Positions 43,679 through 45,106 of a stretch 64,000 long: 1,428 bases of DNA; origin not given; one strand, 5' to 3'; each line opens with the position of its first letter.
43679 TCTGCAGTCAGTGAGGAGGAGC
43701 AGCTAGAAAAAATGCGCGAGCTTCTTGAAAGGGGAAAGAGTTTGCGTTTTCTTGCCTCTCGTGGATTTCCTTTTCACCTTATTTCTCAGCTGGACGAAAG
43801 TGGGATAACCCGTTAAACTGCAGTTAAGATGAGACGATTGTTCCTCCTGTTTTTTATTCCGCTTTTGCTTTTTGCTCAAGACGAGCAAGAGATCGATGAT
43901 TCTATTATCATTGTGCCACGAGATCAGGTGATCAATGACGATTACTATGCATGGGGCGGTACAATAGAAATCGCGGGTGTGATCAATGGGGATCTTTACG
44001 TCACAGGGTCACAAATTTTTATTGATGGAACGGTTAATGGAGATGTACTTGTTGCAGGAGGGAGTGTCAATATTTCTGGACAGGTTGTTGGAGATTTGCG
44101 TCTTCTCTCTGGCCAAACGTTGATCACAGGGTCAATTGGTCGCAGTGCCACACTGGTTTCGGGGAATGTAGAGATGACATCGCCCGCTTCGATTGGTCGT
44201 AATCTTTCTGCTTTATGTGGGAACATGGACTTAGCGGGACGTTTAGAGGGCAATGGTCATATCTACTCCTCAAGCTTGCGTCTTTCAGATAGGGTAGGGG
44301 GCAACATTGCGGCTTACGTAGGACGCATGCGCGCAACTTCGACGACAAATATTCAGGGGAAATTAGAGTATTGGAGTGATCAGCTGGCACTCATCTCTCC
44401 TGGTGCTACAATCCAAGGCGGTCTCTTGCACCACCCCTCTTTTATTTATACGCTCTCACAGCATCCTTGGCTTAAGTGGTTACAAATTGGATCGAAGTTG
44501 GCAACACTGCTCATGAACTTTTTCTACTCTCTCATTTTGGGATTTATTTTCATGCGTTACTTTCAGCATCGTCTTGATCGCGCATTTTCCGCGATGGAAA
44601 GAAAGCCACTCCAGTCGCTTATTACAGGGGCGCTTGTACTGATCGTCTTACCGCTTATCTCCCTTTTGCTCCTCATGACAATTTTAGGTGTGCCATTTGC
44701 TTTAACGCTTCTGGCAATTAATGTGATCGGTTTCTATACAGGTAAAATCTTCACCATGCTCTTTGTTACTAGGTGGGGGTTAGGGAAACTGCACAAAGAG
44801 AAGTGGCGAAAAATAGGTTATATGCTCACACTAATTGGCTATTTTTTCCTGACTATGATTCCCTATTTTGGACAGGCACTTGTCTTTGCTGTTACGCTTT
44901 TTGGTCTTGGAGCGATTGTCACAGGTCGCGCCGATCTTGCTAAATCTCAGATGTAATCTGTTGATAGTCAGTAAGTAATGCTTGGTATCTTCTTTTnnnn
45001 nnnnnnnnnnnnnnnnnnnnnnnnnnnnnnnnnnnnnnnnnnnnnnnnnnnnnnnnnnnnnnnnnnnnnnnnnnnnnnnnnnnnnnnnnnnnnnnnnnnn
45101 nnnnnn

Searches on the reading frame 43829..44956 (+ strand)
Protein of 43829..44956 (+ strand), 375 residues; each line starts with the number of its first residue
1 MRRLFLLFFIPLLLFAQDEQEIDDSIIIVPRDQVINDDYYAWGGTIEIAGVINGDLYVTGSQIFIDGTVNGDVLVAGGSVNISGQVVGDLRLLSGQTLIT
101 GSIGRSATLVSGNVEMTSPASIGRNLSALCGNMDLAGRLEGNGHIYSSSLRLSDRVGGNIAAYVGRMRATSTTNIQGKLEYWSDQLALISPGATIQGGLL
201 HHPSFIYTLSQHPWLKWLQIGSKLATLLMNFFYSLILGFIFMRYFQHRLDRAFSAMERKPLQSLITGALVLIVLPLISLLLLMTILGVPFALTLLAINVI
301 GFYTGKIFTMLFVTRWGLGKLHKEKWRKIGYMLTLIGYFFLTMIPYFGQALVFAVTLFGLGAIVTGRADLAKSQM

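Call 71: search_protein_families(library=pfam, proteins=[window:43829-44956:+], max_evalue=0.001)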
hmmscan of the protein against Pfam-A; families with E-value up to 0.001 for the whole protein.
window:43829-44956:+ (375 aa): 1 family
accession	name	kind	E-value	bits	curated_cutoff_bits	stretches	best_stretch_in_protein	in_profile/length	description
PF04519.19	Bactofilin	-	0.00025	21.6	27.9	0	50-127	7-81/98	Polymer-forming cytoskeletal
